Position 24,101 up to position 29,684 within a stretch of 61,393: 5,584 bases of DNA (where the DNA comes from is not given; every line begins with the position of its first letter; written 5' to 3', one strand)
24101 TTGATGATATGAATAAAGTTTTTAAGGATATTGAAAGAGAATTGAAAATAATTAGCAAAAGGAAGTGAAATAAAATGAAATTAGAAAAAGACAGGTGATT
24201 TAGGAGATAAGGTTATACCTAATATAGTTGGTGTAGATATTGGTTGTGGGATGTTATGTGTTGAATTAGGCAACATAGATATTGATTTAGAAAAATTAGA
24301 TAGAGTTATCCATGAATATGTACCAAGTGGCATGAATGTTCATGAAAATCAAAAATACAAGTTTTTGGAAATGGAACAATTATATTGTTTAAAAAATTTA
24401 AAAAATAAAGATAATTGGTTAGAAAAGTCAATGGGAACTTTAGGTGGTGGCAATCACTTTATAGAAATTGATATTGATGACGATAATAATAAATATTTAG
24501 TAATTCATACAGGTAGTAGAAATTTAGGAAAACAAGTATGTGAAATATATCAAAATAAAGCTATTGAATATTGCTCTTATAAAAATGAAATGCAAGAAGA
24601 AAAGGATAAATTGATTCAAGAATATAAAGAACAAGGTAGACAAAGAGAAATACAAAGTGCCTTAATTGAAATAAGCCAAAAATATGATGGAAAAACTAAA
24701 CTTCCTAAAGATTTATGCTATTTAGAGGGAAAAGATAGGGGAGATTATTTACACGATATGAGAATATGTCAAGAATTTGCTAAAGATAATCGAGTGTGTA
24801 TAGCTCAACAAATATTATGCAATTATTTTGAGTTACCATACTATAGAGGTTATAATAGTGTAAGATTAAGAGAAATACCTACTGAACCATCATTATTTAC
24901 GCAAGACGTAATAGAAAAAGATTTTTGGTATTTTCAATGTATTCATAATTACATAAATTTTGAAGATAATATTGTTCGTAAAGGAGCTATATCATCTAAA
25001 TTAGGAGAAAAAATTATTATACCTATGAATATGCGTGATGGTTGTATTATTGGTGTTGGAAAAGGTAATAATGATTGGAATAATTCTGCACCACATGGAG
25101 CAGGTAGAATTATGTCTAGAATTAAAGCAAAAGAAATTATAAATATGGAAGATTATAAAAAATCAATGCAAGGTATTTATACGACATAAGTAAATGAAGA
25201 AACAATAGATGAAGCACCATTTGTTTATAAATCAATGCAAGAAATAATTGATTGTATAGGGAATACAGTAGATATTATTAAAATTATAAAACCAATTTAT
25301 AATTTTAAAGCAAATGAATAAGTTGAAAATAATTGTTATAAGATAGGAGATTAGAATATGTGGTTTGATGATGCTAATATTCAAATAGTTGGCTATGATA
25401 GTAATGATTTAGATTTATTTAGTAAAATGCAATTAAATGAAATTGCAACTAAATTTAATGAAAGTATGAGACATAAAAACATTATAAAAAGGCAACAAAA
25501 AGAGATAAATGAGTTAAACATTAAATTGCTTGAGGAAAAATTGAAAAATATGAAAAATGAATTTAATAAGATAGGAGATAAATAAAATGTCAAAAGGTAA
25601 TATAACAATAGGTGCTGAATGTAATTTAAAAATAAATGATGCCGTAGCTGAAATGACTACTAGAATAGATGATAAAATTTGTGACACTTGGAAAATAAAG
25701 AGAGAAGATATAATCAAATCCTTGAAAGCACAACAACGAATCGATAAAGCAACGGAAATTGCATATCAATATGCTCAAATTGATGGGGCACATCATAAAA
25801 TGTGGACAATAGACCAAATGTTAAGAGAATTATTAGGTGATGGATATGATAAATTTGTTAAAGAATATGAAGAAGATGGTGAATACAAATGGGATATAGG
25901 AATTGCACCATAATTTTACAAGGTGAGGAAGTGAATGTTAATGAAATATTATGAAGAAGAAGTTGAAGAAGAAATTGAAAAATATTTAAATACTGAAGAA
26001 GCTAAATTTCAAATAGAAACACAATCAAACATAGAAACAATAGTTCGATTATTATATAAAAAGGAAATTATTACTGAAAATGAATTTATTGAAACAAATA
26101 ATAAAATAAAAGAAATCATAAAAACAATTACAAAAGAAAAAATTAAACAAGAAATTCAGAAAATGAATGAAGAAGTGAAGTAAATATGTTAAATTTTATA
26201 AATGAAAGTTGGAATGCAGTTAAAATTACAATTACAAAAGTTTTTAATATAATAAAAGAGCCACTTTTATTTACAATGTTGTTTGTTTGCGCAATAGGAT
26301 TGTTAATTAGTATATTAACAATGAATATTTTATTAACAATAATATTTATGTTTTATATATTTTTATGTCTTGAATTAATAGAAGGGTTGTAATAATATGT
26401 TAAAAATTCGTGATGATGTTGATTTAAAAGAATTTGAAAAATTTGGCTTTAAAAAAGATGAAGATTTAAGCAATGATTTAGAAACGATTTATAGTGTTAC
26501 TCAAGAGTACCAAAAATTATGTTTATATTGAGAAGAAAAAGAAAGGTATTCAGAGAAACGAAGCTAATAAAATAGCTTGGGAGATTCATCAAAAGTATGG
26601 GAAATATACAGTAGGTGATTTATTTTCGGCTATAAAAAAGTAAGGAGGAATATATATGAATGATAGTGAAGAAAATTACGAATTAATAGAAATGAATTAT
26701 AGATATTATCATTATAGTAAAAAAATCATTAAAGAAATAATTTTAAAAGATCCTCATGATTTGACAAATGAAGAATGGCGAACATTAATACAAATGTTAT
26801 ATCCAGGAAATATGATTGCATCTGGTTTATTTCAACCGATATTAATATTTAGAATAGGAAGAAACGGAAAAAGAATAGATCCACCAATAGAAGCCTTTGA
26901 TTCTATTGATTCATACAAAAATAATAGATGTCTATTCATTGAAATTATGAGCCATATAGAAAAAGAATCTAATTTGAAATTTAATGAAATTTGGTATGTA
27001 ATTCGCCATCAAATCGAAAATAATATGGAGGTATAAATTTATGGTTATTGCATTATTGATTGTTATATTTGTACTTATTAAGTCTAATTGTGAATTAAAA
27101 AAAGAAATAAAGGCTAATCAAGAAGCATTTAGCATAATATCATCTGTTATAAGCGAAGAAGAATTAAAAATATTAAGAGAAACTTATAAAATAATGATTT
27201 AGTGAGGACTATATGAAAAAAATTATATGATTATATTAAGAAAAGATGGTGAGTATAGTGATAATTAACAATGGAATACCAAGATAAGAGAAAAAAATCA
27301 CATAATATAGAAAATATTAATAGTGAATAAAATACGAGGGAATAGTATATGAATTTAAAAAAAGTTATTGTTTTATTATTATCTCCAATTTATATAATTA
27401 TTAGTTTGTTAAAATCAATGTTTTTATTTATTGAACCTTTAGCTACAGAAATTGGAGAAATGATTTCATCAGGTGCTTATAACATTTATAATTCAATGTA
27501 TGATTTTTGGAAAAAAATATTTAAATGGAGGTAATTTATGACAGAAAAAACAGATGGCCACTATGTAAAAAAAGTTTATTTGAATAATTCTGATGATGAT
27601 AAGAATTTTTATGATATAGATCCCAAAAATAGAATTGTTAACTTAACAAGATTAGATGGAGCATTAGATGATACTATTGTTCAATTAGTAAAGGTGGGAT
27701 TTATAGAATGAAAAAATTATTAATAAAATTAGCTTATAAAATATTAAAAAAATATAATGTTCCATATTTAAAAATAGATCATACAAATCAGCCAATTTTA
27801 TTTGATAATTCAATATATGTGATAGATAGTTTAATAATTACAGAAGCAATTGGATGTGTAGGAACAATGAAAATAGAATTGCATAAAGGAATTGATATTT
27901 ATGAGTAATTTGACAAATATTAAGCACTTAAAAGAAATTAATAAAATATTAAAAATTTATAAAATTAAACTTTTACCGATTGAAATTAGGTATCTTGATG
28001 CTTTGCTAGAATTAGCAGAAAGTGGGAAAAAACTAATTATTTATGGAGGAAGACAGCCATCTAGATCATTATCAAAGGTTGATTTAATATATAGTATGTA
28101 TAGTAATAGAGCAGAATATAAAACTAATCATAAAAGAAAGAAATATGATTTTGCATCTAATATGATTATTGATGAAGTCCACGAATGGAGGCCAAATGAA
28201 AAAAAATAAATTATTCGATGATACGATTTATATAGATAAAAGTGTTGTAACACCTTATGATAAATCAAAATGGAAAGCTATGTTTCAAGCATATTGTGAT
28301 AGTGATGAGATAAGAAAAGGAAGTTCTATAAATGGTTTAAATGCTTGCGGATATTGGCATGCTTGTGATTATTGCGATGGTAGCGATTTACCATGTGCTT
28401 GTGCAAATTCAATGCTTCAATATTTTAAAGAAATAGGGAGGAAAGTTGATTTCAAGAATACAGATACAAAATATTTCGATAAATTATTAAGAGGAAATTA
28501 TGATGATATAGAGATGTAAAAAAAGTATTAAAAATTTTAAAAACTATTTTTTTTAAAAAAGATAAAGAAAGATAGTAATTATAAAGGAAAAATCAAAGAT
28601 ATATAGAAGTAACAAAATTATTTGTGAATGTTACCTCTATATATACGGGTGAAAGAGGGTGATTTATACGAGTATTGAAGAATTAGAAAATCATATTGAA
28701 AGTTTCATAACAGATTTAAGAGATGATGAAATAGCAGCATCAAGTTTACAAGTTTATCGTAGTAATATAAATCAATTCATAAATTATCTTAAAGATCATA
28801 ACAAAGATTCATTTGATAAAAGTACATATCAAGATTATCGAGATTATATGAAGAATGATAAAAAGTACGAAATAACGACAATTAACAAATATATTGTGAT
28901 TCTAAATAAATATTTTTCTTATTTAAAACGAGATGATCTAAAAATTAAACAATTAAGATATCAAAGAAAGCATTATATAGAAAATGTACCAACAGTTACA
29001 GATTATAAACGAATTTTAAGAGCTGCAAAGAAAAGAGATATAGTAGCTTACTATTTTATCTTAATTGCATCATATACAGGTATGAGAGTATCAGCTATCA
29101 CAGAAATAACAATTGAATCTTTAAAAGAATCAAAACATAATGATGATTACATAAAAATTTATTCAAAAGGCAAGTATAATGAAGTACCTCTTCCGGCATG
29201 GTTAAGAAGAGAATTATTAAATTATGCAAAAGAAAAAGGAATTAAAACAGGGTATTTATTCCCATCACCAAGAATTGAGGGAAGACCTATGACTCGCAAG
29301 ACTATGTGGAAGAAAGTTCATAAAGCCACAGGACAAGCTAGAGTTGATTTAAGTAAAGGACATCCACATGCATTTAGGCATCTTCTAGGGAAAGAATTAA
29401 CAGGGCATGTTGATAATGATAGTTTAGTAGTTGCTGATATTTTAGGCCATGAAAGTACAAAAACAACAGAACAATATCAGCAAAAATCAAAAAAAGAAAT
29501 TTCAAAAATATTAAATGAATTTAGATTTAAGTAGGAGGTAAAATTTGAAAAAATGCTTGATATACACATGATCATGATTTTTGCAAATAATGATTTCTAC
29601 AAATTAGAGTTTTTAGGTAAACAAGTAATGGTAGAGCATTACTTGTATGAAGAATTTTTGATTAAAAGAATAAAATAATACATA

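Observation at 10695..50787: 38-kb prophage splits comEC at its metallo-beta-lactamase motif; precise excision rebuilds an in-frame gene (candidate phage regulatory switch on DNA uptake)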

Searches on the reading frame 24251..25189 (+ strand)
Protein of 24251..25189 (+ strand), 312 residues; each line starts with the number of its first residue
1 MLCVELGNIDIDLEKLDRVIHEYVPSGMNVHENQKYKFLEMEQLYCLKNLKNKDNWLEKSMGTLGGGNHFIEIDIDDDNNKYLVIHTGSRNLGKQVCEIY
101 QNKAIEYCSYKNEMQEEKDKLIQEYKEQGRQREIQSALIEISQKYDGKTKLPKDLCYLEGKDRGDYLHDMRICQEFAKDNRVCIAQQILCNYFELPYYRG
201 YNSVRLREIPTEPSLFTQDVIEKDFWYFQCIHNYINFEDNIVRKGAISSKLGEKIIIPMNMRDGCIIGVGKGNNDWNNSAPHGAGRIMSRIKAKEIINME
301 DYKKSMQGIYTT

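Call 9: search_protein_families(library=phrogs, proteins=[window:24251-25189:+])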
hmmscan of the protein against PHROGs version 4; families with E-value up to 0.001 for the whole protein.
window:24251-25189:+ (312 aa): 2 families
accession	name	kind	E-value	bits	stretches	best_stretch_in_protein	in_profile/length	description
phrog_1075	-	DNA, RNA and nucleotide metabolism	1.1e-76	259.8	1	11-309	146-394/459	tRNA splicing ligase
phrog_32430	-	DNA, RNA and nucleotide metabolism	2.6e-31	109.2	1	228-311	12-95/139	tRNA splicing ligase RtcB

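Call 51: search_protein_families(library=pfam, proteins=[window:24251-25189:+], max_evalue=0.01)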
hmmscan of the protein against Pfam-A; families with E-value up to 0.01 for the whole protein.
window:24251-25189:+ (312 aa): 1 family
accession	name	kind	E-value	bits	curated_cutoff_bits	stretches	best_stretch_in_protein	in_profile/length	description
PF01139.22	RtcB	-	1.2e-35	124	27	1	52-307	138-374/426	tRNA-splicing ligase RtcB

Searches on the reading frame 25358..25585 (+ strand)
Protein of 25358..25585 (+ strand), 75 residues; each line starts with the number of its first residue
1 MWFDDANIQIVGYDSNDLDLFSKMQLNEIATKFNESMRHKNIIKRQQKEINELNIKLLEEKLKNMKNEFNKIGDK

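Call 65: search_protein_families(library=pfam, proteins=[window:25358-25585:+], max_evalue=1)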
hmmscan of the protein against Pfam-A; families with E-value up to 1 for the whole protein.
window:25358-25585:+ (75 aa): 3 families
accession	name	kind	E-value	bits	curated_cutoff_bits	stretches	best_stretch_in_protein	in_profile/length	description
PF09406.16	DUF2004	-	0.0094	16.7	27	1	17-52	74-109/122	Protein of unknown function (DUF2004)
PF10332.14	DUF2418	-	0.13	13.2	22.3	1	20-68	46-92/96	Protein of unknown function (DUF2418)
PF22937.1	PDXDC1-like_cen2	-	0.18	12.3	29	1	38-70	32-63/104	PDXDC1-like second central domain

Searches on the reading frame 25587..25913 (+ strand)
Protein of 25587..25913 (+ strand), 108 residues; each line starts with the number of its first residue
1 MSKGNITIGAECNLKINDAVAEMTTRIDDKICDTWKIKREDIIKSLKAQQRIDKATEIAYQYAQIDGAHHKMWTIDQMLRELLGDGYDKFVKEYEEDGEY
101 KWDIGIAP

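Call 24: search_protein_families(library=phrogs, proteins=[window:25587-25913:+])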
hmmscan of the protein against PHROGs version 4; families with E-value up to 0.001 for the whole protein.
window:25587-25913:+ (108 aa): 1 family
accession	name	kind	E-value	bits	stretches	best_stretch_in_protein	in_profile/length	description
phrog_23179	-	unknown function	0.00025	22.1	1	52-85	25-58/114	-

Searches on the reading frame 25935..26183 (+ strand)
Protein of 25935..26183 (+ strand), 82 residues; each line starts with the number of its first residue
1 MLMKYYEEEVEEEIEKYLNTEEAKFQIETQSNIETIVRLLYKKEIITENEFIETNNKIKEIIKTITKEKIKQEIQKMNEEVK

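Call 65: search_protein_families(library=pfam, proteins=[window:25935-26183:+], max_evalue=1)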
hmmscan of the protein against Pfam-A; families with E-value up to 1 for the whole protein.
window:25935-26183:+ (82 aa): 1 family
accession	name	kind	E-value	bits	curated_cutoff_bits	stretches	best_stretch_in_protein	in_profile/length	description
PF02020.24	W2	-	0.59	10.7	30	1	15-76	10-64/79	eIF4-gamma/eIF5/eIF2-epsilon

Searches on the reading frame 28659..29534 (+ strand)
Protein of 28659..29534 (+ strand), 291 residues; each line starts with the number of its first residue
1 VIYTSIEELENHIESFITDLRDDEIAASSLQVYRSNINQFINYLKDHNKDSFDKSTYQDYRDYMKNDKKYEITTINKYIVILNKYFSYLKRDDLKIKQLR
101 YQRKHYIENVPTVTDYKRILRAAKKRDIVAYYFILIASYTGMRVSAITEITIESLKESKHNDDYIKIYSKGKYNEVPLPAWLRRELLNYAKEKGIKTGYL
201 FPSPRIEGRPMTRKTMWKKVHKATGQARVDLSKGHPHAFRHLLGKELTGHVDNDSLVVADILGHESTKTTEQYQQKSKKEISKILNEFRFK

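Call 9: search_protein_families(library=phrogs, proteins=[window:28659-29534:+])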
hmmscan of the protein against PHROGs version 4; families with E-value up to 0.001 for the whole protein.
window:28659-29534:+ (291 aa): 2 families
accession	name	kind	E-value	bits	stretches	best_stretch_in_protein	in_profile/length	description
phrog_1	-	integration and excision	2.4e-31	110.7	1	10-284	167-443/611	integrase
phrog_216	-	integration and excision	1.5e-23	84.3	1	101-290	46-238/301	integrase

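Call 51: search_protein_families(library=pfam, proteins=[window:28659-29534:+], max_evalue=0.01)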
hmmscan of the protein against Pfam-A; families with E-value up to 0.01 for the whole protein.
window:28659-29534:+ (291 aa): 3 families
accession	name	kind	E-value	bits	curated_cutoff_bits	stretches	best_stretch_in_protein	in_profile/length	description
PF00589.27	Phage_integrase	-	1.5e-20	74.1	27.1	1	114-279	6-171/172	Phage integrase family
PF02899.23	Phage_int_SAM_1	-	9.2e-08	32.7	22.3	1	13-91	1-81/83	Phage integrase, N-terminal SAM-like domain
PF13495.12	Phage_int_SAM_4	-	1.5e-07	32.1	27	1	14-95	3-84/85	Phage integrase, N-terminal SAM-like domain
